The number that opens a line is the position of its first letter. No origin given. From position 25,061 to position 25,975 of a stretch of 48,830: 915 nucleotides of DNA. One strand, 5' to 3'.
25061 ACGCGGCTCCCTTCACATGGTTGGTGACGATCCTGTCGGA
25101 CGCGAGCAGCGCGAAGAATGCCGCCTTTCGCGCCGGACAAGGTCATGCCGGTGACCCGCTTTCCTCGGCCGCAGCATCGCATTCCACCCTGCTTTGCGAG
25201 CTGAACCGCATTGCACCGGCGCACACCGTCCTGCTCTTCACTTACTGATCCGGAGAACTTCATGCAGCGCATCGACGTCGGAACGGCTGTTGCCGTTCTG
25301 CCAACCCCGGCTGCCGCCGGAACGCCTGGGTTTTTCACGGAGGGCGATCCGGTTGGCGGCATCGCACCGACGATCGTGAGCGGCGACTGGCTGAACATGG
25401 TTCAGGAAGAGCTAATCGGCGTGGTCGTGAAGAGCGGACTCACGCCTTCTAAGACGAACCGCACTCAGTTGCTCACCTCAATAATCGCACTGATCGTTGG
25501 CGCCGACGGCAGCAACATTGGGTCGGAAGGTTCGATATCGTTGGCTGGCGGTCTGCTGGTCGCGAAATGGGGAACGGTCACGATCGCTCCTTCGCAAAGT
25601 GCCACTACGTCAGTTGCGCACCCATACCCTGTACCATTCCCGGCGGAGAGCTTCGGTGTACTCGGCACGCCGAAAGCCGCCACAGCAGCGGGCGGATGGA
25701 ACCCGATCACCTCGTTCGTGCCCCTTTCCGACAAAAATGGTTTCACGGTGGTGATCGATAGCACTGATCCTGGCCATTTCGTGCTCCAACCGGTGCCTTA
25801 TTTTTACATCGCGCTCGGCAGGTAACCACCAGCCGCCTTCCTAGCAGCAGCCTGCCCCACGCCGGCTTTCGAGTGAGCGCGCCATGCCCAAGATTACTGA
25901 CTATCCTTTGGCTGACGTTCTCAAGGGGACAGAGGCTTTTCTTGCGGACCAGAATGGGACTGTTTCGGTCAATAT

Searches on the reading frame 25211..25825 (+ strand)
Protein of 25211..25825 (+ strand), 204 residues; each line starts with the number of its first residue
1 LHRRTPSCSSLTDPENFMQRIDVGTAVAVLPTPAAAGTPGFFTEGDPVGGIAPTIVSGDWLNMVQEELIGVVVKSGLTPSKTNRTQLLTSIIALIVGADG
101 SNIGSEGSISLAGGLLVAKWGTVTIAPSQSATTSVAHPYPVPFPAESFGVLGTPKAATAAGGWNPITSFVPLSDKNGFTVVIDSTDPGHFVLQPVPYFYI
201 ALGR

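Call 22: search_protein_families(library=phrogs, proteins=[window:25211-25825:+], max_evalue=0.001)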
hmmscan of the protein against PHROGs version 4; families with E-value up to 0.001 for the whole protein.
window:25211-25825:+ (204 aa): 13 families
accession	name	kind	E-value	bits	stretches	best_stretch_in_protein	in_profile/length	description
phrog_1833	-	tail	4.3e-15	57.1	1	19-99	2-82/322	tail fiber protein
phrog_1858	-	tail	5.3e-14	52.1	1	33-108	12-86/1018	tail fiber protein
phrog_2617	-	tail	1.5e-12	48.1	1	18-100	1-79/659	short tail fiber protein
phrog_6859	-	tail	1.4e-11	45.4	1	18-98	1-77/346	tail fiber protein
phrog_18834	-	unknown function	4.6e-10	40.7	1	18-95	1-73/338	-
phrog_17105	-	unknown function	6.7e-09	35.9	1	33-95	8-70/528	-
phrog_17588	-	unknown function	2.4e-07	31.3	1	32-106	7-79/332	-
phrog_32166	-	unknown function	1.4e-06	29.4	1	20-95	3-78/152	-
phrog_13014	-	unknown function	4.4e-06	26.9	1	18-89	1-68/423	-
phrog_1396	-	tail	1.1e-05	25.7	0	43-90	40-84/504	tail fiber protein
phrog_6683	-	tail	1.2e-05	25.8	1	41-96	20-75/367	tail fiber protein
phrog_16867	-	unknown function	4e-05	23.3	1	38-113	13-90/631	-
phrog_16738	-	unknown function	0.0003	20.6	1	18-91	1-70/512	-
